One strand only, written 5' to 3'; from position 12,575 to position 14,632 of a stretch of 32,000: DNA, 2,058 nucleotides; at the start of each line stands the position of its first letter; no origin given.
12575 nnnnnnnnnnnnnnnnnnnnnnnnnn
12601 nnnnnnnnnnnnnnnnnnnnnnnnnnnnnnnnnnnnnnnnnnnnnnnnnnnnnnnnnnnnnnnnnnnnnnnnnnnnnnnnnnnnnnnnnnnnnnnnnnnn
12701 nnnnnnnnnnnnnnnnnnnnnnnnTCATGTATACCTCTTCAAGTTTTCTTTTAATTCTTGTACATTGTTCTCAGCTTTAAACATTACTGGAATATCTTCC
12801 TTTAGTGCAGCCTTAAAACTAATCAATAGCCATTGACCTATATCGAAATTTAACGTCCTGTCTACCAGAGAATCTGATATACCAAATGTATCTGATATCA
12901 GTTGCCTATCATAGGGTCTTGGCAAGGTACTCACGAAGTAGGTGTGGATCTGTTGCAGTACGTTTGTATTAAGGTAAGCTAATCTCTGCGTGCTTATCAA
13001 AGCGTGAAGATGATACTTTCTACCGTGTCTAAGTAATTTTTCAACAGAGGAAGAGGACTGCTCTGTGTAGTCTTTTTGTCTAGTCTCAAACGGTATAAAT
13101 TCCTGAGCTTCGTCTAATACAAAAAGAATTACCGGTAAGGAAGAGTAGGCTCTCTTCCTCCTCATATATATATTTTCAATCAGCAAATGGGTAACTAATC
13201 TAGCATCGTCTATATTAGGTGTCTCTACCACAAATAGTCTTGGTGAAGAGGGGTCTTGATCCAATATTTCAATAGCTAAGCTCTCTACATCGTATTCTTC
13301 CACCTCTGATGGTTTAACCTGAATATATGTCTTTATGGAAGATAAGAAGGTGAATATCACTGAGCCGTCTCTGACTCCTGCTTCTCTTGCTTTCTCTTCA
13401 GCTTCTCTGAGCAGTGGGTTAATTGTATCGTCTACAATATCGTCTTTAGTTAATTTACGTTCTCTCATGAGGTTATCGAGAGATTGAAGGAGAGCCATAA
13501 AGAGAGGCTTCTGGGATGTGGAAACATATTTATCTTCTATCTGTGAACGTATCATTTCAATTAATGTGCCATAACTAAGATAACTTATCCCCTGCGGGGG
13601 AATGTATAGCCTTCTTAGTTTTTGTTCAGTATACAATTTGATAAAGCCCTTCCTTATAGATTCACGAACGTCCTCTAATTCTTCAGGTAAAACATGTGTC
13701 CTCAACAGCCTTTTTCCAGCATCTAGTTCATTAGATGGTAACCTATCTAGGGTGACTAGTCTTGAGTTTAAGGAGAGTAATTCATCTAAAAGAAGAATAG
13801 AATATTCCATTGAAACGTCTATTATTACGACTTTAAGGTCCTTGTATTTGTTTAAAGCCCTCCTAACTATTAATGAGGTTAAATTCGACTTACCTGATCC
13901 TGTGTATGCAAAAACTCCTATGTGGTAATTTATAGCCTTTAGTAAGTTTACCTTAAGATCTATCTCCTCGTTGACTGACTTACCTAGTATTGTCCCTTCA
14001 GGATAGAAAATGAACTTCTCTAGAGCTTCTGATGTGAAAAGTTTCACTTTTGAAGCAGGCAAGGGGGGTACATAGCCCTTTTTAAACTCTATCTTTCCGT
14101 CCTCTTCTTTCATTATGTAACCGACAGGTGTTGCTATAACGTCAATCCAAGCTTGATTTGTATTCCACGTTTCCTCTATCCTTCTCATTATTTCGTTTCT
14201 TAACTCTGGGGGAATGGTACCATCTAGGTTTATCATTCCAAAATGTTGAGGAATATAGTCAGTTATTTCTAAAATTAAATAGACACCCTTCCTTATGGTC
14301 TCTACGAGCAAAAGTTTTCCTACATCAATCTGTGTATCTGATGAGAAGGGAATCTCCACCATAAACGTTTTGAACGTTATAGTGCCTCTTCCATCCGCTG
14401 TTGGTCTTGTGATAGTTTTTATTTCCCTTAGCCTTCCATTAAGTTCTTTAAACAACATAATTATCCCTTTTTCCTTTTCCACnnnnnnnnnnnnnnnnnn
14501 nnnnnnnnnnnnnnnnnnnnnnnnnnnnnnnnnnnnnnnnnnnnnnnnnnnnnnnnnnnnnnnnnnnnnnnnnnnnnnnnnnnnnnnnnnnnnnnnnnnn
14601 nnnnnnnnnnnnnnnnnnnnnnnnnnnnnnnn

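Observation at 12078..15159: Miniature NurA-like nuclease + HerA-like ATPase translationally coupled to protein-isoaspartate methyltransferase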

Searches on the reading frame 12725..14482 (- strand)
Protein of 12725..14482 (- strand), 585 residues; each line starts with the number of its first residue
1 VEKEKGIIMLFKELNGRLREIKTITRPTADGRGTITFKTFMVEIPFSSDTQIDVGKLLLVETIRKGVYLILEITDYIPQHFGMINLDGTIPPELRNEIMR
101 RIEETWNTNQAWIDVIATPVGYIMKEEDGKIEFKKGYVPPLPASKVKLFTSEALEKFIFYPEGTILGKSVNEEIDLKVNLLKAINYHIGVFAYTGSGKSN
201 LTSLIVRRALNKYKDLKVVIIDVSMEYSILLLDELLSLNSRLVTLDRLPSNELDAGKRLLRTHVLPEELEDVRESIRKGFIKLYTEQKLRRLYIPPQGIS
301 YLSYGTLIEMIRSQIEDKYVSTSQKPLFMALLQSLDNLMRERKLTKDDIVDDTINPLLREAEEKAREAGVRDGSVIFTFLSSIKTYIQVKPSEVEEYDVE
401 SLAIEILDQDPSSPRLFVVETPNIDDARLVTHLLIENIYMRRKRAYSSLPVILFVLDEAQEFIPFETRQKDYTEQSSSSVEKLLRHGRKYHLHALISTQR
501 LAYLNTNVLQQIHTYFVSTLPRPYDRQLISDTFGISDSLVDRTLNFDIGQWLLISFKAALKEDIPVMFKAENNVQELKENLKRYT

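Call 3: search_protein_families(library=pfam, proteins=[window:12725-14482:-], max_evalue=1)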
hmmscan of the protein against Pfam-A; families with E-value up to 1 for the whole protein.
window:12725-14482:- (585 aa): 3 families
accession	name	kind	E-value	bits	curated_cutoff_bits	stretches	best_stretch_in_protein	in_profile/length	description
PF01935.23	DUF87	-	3e-17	63.9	23.2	1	167-358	4-187/220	Helicase HerA, central domain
PF01580.24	FtsK_SpoIIIE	-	0.016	15.1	24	0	331-502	108-220/221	FtsK/SpoIIIE family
PF12986.12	DUF3870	-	0.2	12.4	22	0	308-334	63-89/94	Domain of unknown function (DUF3870)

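Call 4: search_protein_families(library=ncbifam, proteins=[window:12725-14482:-], max_evalue=1)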
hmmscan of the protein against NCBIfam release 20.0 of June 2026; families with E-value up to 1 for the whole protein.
window:12725-14482:- (585 aa): 14 families
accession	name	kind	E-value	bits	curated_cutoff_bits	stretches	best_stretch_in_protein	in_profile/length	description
NF040937.1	HerA_Thermprot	equivalog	1.2e-18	66.9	800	2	53-246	13-199/487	DNA double-strand break repair helicase HerA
NF042943.1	HerA_antiphage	equivalog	4e-17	62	800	2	108-228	75-198/566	anti-phage-associated helicase HerA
NF053655.1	CedD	equivalog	1e-14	54.1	600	2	166-253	201-287/527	DNA-translocating ATPase CedD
NF042944.1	HerA_antiphage_2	equivalog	1.3e-13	50.6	850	2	447-550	425-526/576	anti-phage-associated helicase HerA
NF040819.1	helicase_HerA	equivalog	9.8e-11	40.9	970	2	129-234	98-204/561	DNA double-strand break repair helicase HerA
NF041017.1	DNA_import_CedB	equivalog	4e-07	29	700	2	153-224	243-313/590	DNA import protein CedB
NF033849.1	ser_rich_anae_1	subfamily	2.4e-05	21.9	650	1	448-544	1015-1114/1163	serine-rich protein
TIGR03924.1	T7SS_EccC_a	equivalog_domain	0.0011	17.8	509.15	1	441-511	554-617/673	type VII secretion protein EccCa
TIGR02746.1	TraC-F-type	equivalog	0.0015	16.5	567.05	1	185-227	430-470/800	type IV secretion system protein TraC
TIGR03925.1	T7SS_EccC_b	equivalog_domain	0.0018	16.7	346.55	1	467-514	197-243/564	type VII secretion protein EccCb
TIGR03928.1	T7_EssCb_Firm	equivalog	0.0043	14.7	778.4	1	434-520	898-979/1296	type VII secretion protein EssC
TIGR02525.1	plasmid_TraJ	equivalog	0.009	15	368.3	1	175-235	140-199/372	plasmid transfer ATPase TraJ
NF045497.1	IsobCoAmut_IcmF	equivalog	0.0095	13.7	1500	1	186-223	191-228/1076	fused isobutyryl-CoA mutase/GTPase IcmF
TIGR01026.1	fliI_yscN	subfamily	0.15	10.8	379.5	0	187-218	165-193/440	FliI/YscN family ATPase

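Call 6: search_protein_families(library=padloc, proteins=[window:12725-14482:-], max_evalue=1)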
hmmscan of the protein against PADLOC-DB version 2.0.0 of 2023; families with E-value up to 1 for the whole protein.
window:12725-14482:- (585 aa): 15 families
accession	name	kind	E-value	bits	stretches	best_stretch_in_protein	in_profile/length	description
PDLC01055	HerA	-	3.9e-36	123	1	132-568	101-524/532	Type III coevolved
PDLC04105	HerA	-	2.8e-20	70.4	2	446-533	415-501/576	-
PDLC02185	HerA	-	1.5e-17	61.5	2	113-228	87-206/585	-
PDLC04102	HerA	-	5.9e-17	59.2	2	439-542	494-595/654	-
PDLC04140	mad8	-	2.3e-15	54.9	1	183-536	25-269/314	mads_8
PDLC04097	HerA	-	2.5e-15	54.2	2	129-228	102-209/618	-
PDLC04100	HerA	-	4.2e-15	53.4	2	452-544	441-532/580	-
PDLC04103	HerA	-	2.8e-13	47.1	2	441-538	432-527/579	-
PDLC02188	HerA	-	3.9e-13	47.1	2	447-554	425-530/578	-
PDLC04098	HerA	-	4.8e-12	43.2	2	432-530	508-609/686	-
PDLC04106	HerA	-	5.8e-09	33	2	433-529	494-590/667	-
PDLC04104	HerA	-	1.8e-06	24.9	1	448-543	218-310/379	-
PDLC02684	DndH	-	0.00054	15.6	1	454-507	1601-1644/1715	DndH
PDLC04107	HerA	-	0.016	12.3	1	166-231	149-214/306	-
PDLC04099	HerA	-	0.022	12.1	1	185-229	169-212/214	-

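Call 12: search_solved_structures(query=window:12725-14482:-, max_evalue=0.01)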
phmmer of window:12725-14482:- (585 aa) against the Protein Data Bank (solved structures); distinct sequences matched with E-value up to 0.01: 8.
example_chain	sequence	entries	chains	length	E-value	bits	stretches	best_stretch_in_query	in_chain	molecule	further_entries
8j4u_M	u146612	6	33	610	3.1e-11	45.9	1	114-228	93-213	Nucleoside triphosphate hydrolase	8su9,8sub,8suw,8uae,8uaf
4d2i_A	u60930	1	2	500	7.3e-11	44.7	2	439-556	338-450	HERA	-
8xau_A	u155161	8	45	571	1.4e-10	43.7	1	440-536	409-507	ATP-binding protein | HerA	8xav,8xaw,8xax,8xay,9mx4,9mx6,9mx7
8yho_A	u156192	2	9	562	5.1e-09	38.6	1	423-529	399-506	DUF87 domain-containing protein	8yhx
8wiv_A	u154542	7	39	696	1.6e-08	37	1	63-229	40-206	Helicase HerA central domain-containing protein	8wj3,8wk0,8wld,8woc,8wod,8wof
9x1l_A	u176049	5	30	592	6e-07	31.8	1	129-231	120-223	DNA helicase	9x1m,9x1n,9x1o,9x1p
9c1m_M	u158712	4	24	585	4.1e-06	29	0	443-533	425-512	ATP-binding protein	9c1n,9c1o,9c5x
8ziq_M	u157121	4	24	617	8.6e-06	28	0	445-555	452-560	HerA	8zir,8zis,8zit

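Call 25: find_homologous_proteins(query=window:12725-14458:-, max_evalue=1e-10)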
Query window:12725-14458:- (577 aa): 291 proteins with E <= 1e-10 among 8000 candidates; the best 120 are listed.
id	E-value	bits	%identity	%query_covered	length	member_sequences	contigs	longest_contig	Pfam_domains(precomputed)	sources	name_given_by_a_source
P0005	0.0e+0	1259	100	100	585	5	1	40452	PF01935.24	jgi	-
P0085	1.6e-288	976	73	100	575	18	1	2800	PF01935.24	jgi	jgi:DNA helicase HerA-like ATPase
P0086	6.3e-279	944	70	100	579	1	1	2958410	PF01935.24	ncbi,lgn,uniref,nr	ncbi:ATP-binding protein [Stygiolobus caldivivus]|uniref:ATPase n=1 Tax=Stygiolobus caldivivus TaxID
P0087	1.1e-277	940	73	97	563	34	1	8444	PF01935.24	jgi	jgi:Predicted ATPase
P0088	2.7e-274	929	70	99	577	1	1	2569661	PF01935.24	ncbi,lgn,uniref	ncbi:ATP-binding protein [Sulfurisphaera javensis]|uniref:ATP-binding protein n=1 Tax=Sulfurisphaera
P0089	1.3e-271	920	69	99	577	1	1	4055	PF01935.24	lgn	-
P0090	3.7e-270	915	74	93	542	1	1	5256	PF01935.24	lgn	-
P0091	4.6e-270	915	69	99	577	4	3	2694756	PF01935.24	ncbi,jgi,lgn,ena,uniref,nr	ncbi:ATP-binding protein [Sulfurisphaera tokodaii]|uniref:Serine/threonine-protein kinase n=2 Tax=Su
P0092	9.6e-268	907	69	99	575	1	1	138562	PF01935.24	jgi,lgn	-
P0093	1.9e-266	903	69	99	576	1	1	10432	PF01935.24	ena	-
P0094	1.6e-265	900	69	99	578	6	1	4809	PF01935.24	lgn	-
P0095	6.7e-264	895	68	99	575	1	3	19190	PF01935.24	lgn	-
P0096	3.3e-263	892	68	99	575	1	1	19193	PF01935.24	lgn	-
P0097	1.2e-241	821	61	99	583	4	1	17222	PF01935.24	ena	-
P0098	1.2e-233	795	60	99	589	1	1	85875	PF01935.24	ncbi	ncbi:MAG: ATP-binding protein [Thermoprotei archaeon]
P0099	1.0e-226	772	57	99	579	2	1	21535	PF01935.24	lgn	-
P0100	4.8e-225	766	57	100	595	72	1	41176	PF01935.24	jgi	-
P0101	1.7e-223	761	57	99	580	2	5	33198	PF01935.24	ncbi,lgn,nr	ncbi:MAG: ATP-binding protein [Sulfolobaceae archaeon]|nr:ATP-binding protein [Sulfolobaceae archaeo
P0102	4.7e-222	757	56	99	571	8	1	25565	PF01935.24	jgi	-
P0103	4.8e-220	750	57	99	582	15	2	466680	PF01935.24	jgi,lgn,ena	jgi:hypothetical protein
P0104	1.1e-218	746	57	99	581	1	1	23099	PF01935.24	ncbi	-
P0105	1.5e-218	745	57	99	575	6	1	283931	PF01935.24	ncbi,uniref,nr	ncbi:MAG: hypothetical protein ASUL_01310 [Candidatus Aramenus sulfurataquae]|uniref:Helicase HerA c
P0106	2.5e-218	744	57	99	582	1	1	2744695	PF01935.24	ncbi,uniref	ncbi:ATP-binding protein [Sulfolobus tengchongensis]|uniref:ATP-binding protein n=1 Tax=Sulfolobus t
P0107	1.2e-217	742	57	99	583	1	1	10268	PF01935.24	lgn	-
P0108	2.8e-217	741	57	99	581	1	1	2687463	PF01935.24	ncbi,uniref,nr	ncbi:ATP-binding protein [Acidianus manzaensis]|uniref:ATPase n=1 Tax=Acidianus manzaensis TaxID=282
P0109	8.4e-217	739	58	99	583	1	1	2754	PF01935.24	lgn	-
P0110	2.8e-216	738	56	99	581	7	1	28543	PF01935.24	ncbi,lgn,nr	ncbi:ATPase [Sulfolobus sp. B5]|nr:ATPase [Sulfolobus sp. B5]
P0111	7.2e-216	736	56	99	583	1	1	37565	PF01935.24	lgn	-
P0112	1.3e-215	735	56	99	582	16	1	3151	PF01935.24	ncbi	ncbi:MAG: ATP-binding protein [Saccharolobus sp.]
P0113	1.3e-213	729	55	99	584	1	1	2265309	PF01935.24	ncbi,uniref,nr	ncbi:DUF87 domain-containing protein [Acidianus sulfidivorans JP7]|uniref:ATPase n=1 Tax=Acidianus s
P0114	5.6e-213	727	55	99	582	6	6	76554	PF01935.24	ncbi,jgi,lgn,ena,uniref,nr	ncbi:MAG: ATP-binding protein [Saccharolobus sp.]|jgi:hypothetical protein|uniref:ATP-binding protei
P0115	8.2e-213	726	56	99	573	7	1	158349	PF01935.24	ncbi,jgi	-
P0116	1.5e-212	725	55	99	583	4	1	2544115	PF01935.24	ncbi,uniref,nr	ncbi:ATP-binding protein [Metallosphaera hakonensis]|uniref:ATPase n=1 Tax=Metallosphaera hakonensis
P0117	3.4e-212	724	57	99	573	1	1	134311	PF01935.24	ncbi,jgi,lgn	-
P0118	4.3e-212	724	55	99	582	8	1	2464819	PF01935.24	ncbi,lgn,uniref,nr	ncbi:ATP-binding protein [Metallosphaera javensis (ex Sakai et al. 2022)]|uniref:ATP-binding protein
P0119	1.4e-211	722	55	99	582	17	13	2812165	PF01935.24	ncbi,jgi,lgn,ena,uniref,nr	ncbi:protein of unknown function DUF87 [Sulfolobus islandicus Y.N.15.51]|jgi:Predicted ATPase|uniref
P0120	1.7e-209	715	54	100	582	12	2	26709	PF01935.24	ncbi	ncbi:MAG: ATP-binding protein [Metallosphaera sp.]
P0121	4.5e-209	714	55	99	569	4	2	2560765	PF01935.24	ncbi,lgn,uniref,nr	ncbi:ATP-binding protein [Sulfuracidifex tepidarius]|uniref:DNA double-strand break repair helicase 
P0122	1.2e-208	712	54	98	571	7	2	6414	PF01935.24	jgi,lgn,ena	-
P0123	2.3e-207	708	53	100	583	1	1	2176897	PF01935.24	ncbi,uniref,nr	ncbi:ATP-binding protein [Metallosphaera tengchongensis]|uniref:ATP-binding protein n=1 Tax=Metallos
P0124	2.3e-206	705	57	91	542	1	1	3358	PF01935.24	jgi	jgi:hypothetical protein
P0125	2.2e-204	698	55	99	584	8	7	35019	PF01935.24,PF01580.25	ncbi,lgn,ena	-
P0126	2.1e-192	659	52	98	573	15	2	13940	PF01935.24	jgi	-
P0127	4.2e-185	635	50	99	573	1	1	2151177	PF01935.24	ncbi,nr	ncbi:ATPase [Sulfolobales archaeon HS-7]|nr:ATPase [Sulfolobales archaeon HS-7]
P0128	5.0e-184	631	50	98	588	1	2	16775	PF01935.24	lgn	-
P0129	1.2e-167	577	46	99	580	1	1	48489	PF01935.24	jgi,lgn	jgi:DNA helicase HerA-like ATPase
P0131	3.5e-160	552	45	99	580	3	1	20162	PF01935.24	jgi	-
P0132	4.7e-160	552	63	70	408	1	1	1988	PF01935.24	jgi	jgi:DNA helicase HerA-like ATPase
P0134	3.8e-148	513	59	69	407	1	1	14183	PF01935.24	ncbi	ncbi:MAG: ATP-binding protein, partial [Metallosphaera sp.]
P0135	1.1e-135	472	41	98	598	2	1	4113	PF01935.24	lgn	-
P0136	1.5e-134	468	42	99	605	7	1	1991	PF01935.24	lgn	-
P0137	5.6e-134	466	42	99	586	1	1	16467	PF01935.24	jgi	jgi:DNA helicase HerA-like ATPase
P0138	2.1e-133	464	41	97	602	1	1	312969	PF01935.24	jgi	-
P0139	2.1e-133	464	40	98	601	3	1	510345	PF01935.24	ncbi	-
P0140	2.3e-133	464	41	98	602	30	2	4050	PF01935.24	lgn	-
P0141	2.8e-133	464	41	97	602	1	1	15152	PF01935.24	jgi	-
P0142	5.5e-133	463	41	98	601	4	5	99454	PF01935.24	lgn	-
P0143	7.7e-133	462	41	98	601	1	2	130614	PF01935.24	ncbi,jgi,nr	ncbi:MAG: ATP-binding protein [Candidatus Methanosuratincola sp.]|jgi:DNA helicase HerA-like ATPase|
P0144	3.3e-131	457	41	98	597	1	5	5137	PF01935.24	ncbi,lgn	ncbi:MAG: ATP-binding protein [Nitrososphaerales archaeon]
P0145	2.7e-130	454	41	98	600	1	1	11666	PF01935.24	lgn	-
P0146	3.9e-129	450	40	98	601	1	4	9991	PF01935.24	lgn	-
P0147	4.1e-129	450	40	97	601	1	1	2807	PF01935.24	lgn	-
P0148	6.8e-129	449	40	98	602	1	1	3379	PF01935.24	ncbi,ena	-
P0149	7.2e-129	449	40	98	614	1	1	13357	PF01935.24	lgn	-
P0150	3.0e-128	447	40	98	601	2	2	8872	PF01935.24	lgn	-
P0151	3.8e-128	447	41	98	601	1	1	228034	PF01935.24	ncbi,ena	-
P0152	1.2e-127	445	40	98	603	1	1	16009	PF01935.24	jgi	jgi:hypothetical protein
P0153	4.4e-127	443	40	99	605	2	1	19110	PF01935.24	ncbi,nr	ncbi:MAG: DUF87 domain-containing protein [Thaumarchaeota archaeon]|nr:DUF87 domain-containing prote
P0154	4.4e-127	443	40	98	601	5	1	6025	PF01935.24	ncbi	-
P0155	6.5e-127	443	40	97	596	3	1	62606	PF01935.24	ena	-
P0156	7.5e-127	442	41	99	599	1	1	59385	PF01935.24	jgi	jgi:DNA helicase HerA-like ATPase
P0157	3.2e-126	440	39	98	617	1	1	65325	PF01935.24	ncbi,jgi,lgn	jgi:DNA helicase HerA-like ATPase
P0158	4.3e-126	440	40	98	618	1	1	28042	PF01935.24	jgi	jgi:DNA helicase HerA-like ATPase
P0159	6.2e-126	439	41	98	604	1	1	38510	PF01935.24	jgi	jgi:uncharacterized protein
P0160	7.1e-126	439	40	98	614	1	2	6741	PF01935.24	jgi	-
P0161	8.3e-126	439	40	98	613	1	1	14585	PF01935.24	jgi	jgi:DNA helicase HerA-like ATPase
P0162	1.8e-125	438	40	98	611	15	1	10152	PF01935.24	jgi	jgi:uncharacterized protein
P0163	2.1e-125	438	41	98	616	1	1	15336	PF01935.24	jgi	jgi:DNA helicase HerA-like ATPase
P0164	2.4e-125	438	40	98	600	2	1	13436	PF01935.24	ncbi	-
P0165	2.5e-125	437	40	99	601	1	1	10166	PF01935.24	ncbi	-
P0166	4.2e-125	437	40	98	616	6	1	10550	PF01935.24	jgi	jgi:uncharacterized protein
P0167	6.8e-125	436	41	97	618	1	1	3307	PF01935.24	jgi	jgi:DNA helicase HerA-like ATPase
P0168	7.0e-125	436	40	97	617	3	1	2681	PF01935.24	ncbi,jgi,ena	-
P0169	8.7e-125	436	40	98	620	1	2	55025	PF01935.24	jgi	jgi:uncharacterized protein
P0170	9.2e-125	436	40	98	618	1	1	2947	PF01935.24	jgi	jgi:DNA helicase HerA-like ATPase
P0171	1.1e-124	435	41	97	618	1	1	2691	PF01935.24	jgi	-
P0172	1.1e-124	435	40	97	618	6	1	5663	PF01935.24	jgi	jgi:uncharacterized protein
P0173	1.5e-124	435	39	99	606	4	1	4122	PF01935.24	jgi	jgi:hypothetical protein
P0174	1.6e-124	435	40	99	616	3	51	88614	PF01935.24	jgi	jgi:uncharacterized protein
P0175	1.6e-124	435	39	98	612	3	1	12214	PF01935.24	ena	-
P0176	1.8e-124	435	40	99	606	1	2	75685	PF01935.24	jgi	jgi:hypothetical protein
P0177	2.0e-124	434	39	98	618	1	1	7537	PF01935.24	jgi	jgi:uncharacterized protein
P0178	2.1e-124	434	39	98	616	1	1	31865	PF01935.24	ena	-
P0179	2.7e-124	434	41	97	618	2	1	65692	PF01935.24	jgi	jgi:DNA helicase HerA-like ATPase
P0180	2.9e-124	434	39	97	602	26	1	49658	PF01935.24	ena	-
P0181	3.3e-124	434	40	98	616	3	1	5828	PF01935.24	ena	-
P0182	3.4e-124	434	40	98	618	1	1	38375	PF01935.24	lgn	-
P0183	4.3e-124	433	39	98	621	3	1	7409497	PF01935.24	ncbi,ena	ncbi:MAG: ATP-binding protein [Candidatus Nitrosopolaris sp.]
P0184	4.8e-124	433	39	98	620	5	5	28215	PF01935.24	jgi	jgi:hypothetical protein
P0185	7.8e-124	432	40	98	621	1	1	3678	PF01935.24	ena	-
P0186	9.1e-124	432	40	98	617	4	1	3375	PF01935.24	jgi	jgi:uncharacterized protein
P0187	9.3e-124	432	40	98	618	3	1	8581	PF01935.24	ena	-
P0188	9.3e-124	432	40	98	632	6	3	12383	PF01935.24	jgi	jgi:DNA helicase HerA-like ATPase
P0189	9.8e-124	432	40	99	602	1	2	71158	PF01935.24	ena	-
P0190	1.4e-123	432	39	98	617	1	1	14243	PF01935.24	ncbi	-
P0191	1.7e-123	431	40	97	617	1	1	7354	PF01935.24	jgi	jgi:uncharacterized protein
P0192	1.7e-123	431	39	98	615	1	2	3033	PF01935.24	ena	-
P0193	2.0e-123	431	39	97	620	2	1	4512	PF01935.24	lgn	-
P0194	3.2e-123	430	39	98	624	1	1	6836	PF01935.24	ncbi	-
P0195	5.6e-123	430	40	97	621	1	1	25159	PF01935.24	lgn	-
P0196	6.1e-123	430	41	98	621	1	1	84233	PF01935.24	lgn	-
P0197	6.5e-123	429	39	97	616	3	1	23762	PF01935.24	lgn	-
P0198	6.7e-123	429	39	98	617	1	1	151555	PF01935.24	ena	-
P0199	6.7e-123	429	40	97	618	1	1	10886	PF01935.24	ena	-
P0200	6.8e-123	429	39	100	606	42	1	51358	PF01935.24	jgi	jgi:uncharacterized protein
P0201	6.9e-123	429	40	97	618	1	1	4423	PF01935.24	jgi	-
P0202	7.3e-123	429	40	97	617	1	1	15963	PF01935.24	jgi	jgi:uncharacterized protein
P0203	8.0e-123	429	39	98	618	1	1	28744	PF01935.24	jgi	jgi:uncharacterized protein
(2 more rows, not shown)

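Call 26: find_encoding_contigs(protein=P0119, flank=5000, max_places=2)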
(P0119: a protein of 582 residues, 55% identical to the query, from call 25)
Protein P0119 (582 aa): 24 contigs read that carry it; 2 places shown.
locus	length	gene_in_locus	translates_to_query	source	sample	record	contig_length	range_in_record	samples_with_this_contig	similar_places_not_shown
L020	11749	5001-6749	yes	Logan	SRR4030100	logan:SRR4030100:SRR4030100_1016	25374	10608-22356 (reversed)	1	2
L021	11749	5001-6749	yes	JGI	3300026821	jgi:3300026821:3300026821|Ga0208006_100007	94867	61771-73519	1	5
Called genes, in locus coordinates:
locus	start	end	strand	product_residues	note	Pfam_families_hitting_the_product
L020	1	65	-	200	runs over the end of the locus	PF02163:Peptidase_M50 (faint)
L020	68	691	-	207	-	-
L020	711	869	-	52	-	-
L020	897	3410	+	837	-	PF03176:MMPL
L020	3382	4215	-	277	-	PF10120:ThiN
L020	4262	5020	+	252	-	PF09376:NurA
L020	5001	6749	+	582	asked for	PF01935:DUF87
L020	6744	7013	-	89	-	-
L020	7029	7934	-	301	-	-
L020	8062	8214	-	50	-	-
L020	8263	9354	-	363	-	PF08240:ADH_N, PF16912:Glu_dehyd_C, PF00107:ADH_zinc_N, PF13602:ADH_zinc_N_2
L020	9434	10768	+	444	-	PF18458:XPB_DRD (weak), PF00176:SNF2-rel_dom (faint), PF00270:DEAD, PF04851:ResIII, PF16203:ERCC3_RAD25_C, PF00271:Helicase_C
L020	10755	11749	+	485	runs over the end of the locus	PF05626:DUF790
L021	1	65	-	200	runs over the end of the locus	PF02163:Peptidase_M50 (faint)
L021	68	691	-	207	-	-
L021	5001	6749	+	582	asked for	PF01935:DUF87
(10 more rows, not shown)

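Call 27: find_encoding_contigs(protein=P0143, flank=6000, max_places=2)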
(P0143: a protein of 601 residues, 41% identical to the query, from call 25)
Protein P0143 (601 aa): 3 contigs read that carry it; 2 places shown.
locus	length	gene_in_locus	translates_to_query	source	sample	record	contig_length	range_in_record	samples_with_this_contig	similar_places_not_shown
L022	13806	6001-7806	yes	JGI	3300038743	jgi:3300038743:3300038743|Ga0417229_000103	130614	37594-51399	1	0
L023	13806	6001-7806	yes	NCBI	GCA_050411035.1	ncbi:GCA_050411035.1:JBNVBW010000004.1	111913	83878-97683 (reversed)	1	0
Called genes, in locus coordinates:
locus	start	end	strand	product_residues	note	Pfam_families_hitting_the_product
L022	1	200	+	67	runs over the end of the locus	PF01037:AsnC_trans_reg, PF03927:NapD (faint)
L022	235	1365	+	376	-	PF03321:GH3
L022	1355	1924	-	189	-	PF12773:DZR (weak), PF13240:Zn_Ribbon_1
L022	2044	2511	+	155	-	-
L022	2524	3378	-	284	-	PF01261:AP_endonuc_2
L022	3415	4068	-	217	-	-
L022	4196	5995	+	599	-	-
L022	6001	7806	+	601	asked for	PF01935:DUF87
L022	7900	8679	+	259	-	PF01978:TrmB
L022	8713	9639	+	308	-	PF04055:Radical_SAM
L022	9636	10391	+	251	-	PF21948:LplA-B_cat, PF03099:BPL_LplA_LipB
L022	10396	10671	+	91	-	PF10437:Lip_prot_lig_C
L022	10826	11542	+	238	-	PF04055:Radical_SAM (faint)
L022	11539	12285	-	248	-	PF00881:Nitroreductase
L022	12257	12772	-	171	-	PF19620:DUF6125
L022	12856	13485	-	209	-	PF12840:HTH_20 (weak), PF01022:HTH_5, PF01978:TrmB (weak)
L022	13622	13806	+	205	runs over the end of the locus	-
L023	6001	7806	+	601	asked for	PF01935:DUF87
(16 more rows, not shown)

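Call 37: find_encoding_contigs(protein=P0183, flank=8000, max_places=1)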
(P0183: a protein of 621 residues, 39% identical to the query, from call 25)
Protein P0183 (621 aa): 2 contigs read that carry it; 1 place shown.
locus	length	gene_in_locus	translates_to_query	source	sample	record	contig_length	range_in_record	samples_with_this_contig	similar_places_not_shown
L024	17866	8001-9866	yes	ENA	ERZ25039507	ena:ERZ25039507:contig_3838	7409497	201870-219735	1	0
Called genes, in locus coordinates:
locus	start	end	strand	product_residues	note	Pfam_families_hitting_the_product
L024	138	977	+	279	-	PF00290:Trp_syntA, PF00977:His_biosynth (weak)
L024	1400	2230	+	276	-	PF00389:2-Hacid_dh, PF02826:2-Hacid_dh_C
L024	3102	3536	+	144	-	PF01145:Band_7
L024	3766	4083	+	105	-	-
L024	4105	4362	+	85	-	PF00515:TPR_1, PF07719:TPR_2, PF13181:TPR_8 (weak)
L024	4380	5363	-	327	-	PF01527:HTH_Tnp_1 (weak), PF13011:LZ_Tnp_IS481 (weak), PF13384:HTH_23, PF13551:HTH_29, PF13518:HTH_28, PF13565:HTH_32, PF00665:rve, PF13683:rve_3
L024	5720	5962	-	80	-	-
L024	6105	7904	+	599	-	-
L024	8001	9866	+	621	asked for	PF01935:DUF87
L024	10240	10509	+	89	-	-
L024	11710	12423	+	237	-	-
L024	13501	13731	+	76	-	-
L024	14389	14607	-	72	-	PF13358:DDE_3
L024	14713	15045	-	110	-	-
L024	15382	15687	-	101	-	-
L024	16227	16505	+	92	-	-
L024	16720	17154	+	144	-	-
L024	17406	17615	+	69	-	PF04930:FUN14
